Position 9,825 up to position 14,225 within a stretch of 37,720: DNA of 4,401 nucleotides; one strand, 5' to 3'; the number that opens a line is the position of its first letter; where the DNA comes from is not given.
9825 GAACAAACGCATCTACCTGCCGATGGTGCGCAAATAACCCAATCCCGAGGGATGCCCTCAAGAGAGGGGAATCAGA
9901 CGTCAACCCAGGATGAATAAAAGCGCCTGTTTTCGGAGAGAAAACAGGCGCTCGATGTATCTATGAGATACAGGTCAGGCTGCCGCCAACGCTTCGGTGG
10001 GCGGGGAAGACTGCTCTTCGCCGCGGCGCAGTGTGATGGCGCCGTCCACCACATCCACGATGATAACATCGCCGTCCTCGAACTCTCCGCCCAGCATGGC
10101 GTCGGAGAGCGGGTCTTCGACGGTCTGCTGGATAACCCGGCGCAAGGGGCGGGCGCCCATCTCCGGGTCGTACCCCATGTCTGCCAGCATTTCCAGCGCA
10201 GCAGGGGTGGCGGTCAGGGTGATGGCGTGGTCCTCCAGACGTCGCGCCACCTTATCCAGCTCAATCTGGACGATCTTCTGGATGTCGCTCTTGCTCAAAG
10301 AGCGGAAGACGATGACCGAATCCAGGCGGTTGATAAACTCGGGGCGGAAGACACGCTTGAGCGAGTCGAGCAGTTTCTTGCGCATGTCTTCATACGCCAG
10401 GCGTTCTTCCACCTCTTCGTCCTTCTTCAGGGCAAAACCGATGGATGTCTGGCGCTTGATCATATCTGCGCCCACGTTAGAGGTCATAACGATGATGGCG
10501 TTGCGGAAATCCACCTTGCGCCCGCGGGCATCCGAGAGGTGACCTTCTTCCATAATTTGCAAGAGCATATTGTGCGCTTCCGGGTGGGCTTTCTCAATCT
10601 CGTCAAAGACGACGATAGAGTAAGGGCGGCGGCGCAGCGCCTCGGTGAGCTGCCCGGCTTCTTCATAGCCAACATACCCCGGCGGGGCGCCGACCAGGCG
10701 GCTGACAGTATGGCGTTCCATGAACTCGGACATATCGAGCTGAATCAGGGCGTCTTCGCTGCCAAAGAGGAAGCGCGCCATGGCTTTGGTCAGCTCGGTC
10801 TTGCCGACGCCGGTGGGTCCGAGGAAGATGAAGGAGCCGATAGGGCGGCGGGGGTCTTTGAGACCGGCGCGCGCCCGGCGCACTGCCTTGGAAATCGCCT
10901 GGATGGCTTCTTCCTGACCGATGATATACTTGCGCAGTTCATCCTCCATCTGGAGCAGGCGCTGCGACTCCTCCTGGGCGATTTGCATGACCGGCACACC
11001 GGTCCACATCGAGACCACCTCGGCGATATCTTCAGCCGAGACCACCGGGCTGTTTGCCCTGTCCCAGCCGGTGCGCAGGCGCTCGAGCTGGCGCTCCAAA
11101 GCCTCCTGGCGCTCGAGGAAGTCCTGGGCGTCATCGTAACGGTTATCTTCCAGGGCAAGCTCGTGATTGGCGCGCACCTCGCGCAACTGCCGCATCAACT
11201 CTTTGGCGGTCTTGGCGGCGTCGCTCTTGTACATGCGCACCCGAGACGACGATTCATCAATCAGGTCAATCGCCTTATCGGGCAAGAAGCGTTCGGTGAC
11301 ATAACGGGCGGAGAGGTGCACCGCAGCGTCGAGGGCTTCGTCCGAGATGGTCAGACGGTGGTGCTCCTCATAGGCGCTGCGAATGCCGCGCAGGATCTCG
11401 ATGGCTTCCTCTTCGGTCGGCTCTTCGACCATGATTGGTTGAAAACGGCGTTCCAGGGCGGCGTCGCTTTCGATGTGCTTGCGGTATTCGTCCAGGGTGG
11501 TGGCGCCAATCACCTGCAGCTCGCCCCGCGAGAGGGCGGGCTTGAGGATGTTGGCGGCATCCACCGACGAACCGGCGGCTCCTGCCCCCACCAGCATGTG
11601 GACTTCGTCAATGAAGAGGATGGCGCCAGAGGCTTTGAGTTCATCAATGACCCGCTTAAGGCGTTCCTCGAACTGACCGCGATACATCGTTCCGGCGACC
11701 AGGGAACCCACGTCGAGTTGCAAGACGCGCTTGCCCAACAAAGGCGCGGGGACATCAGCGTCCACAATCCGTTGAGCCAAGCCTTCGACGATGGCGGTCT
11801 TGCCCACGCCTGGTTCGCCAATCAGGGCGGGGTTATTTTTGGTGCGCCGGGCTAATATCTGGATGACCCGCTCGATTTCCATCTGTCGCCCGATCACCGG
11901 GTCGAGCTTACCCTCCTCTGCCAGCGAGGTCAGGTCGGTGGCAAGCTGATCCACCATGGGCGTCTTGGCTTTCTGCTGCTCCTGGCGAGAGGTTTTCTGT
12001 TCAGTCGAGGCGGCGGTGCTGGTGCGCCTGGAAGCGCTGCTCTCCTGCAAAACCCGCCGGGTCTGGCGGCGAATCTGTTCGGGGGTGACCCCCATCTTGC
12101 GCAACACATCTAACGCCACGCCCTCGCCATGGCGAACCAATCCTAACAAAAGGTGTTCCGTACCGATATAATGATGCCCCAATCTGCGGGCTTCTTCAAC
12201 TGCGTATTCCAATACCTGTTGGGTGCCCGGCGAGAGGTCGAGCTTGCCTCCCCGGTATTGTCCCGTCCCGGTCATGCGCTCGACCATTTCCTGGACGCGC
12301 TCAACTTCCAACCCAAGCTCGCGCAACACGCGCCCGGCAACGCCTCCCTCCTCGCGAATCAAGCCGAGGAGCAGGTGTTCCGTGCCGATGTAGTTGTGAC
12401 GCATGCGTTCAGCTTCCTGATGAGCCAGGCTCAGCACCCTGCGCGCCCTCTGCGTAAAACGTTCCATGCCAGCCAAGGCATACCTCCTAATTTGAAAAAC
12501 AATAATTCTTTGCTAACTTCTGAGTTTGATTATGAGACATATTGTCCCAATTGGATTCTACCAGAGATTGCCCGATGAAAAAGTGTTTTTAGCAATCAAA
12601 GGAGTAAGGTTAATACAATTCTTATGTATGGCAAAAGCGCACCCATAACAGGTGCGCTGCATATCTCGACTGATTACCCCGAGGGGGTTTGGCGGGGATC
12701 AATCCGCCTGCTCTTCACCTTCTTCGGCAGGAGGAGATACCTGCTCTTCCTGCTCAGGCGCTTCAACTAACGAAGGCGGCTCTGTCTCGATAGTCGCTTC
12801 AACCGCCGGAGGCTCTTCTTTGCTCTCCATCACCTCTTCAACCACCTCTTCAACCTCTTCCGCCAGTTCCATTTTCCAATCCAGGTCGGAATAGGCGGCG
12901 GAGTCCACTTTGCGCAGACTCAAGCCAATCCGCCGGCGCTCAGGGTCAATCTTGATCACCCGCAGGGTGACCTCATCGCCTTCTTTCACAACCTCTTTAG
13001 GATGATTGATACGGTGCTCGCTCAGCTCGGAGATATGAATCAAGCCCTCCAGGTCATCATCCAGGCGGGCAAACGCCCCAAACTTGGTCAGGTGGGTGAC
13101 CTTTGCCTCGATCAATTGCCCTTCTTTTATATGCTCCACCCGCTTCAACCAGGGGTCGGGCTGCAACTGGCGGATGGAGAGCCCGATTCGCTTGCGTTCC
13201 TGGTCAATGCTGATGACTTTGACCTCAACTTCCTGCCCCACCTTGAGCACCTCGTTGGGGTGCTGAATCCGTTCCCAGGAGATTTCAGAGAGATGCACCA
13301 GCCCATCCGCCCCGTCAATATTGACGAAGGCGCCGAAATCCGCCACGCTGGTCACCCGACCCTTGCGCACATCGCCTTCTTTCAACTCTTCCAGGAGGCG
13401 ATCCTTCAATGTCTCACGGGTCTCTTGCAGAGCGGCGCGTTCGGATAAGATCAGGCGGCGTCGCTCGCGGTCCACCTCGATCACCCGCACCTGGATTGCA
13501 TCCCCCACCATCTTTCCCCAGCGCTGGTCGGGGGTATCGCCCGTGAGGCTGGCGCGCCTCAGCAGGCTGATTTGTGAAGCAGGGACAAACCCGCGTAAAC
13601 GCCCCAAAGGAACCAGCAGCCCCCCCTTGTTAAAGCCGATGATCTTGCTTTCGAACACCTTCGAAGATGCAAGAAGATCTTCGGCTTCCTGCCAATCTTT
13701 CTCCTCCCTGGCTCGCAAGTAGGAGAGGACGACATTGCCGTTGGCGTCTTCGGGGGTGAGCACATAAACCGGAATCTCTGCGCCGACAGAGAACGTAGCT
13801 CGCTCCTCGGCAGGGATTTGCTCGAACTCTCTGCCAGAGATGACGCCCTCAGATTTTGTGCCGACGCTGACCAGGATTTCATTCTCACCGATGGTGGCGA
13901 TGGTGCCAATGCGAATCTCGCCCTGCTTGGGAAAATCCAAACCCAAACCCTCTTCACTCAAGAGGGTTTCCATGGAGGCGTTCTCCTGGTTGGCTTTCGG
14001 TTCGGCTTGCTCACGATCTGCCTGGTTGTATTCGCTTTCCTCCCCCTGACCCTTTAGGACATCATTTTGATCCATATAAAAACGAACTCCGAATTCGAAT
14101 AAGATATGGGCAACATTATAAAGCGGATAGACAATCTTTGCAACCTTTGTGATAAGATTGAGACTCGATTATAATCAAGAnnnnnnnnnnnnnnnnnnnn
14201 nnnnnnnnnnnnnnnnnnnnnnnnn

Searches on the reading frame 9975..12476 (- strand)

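Call 9: search_protein_families(library=pfam, proteins=[window:9975-12476:-])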
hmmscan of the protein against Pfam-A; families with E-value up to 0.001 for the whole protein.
window:9975-12476:- (833 aa): 21 families
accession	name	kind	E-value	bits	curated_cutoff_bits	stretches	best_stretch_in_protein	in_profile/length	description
PF07724.20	AAA_2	-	2.5e-65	220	27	1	544-720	1-165/166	AAA domain (Cdc48 subfamily)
PF02861.25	Clp_N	-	1.2e-36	125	20.7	2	92-143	1-52/53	Clp amino terminal domain, pathogenicity island component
PF17871.7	AAA_lid_9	-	8.7e-31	106.4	22.8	1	354-452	1-99/104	AAA lid domain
PF10431.15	ClpB_D2-small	-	4.1e-29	100.9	21.9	1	727-807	1-81/81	C-terminal, D2-small domain, of ClpB protein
PF00004.35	AAA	-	2.8e-23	83.2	21.2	2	218-346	3-124/131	ATPase family associated with various cellular activities (AAA)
PF07728.20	AAA_5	-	3.5e-18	66.4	22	1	549-670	2-125/139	AAA domain (dynein-related subfamily)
PF13401.12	AAA_22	-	2.6e-10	41.1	27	1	211-311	3-104/130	AAA domain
PF13191.12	AAA_16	-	8.9e-10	39.7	32.6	1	194-241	2-52/167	AAA ATPase domain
PF00158.32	Sigma54_activat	-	5.3e-08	33.2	20.2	1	547-667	23-143/168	Sigma-54 interaction domain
PF05621.17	TniB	-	2.4e-06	27.5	22.4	0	259-351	94-185/189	Bacterial TniB protein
PF20720.3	nSTAND3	-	3.7e-05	23.9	27.2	0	213-240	17-44/155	Novel STAND NTPase 3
PF05496.18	RuvB_N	-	6.3e-05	23.2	27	0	515-568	7-55/159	Holliday junction DNA helicase RuvB P-loop domain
PF13173.12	AAA_14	-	0.00012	22.5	27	0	550-644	6-87/129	AAA domain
PF01637.24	ATPase_2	-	0.00018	21.8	33.2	0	197-237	4-44/225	ATPase domain predominantly from Archaea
PF02367.23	TsaE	-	0.00019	21.8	26.6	0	540-570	23-45/128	Threonylcarbamoyl adenosine biosynthesis protein TsaE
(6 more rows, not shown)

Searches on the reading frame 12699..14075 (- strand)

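Call 11: search_protein_families(library=pfam, proteins=[window:12699-14075:-])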
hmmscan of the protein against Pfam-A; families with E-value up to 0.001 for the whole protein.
window:12699-14075:- (458 aa): 8 families
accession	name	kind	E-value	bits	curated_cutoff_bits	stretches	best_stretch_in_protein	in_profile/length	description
PF00575.29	S1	-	7.1e-67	222.2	22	3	231-302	2-74/74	S1 RNA binding domain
PF23459.1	S1_RRP5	-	6.2e-22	78.4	27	2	316-387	1-72/72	RRP5 S1 domain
PF21710.3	Spt6_S1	-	8.9e-09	36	27.5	0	315-390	13-89/91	Spt6, S1/OB domain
PF18614.7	RNase_II_C_S1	-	2.5e-07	30.9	26.6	0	363-386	34-57/59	RNase II-type exonuclease C-terminal S1 domain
PF24685.1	OB_RRP5_4th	-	3.8e-05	24.1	31.5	0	342-375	37-70/92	RRP5 OB-fold domain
PF13509.12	S1_2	-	9.2e-05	22.9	21.8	0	234-285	2-46/61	S1 domain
PF17092.11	PCB_OB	-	0.00015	22.9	27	0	217-289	15-99/111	Penicillin-binding protein OB-like domain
PF02599.21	CsrA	-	0.00027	21.3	27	0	273-299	8-34/53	Global regulator protein family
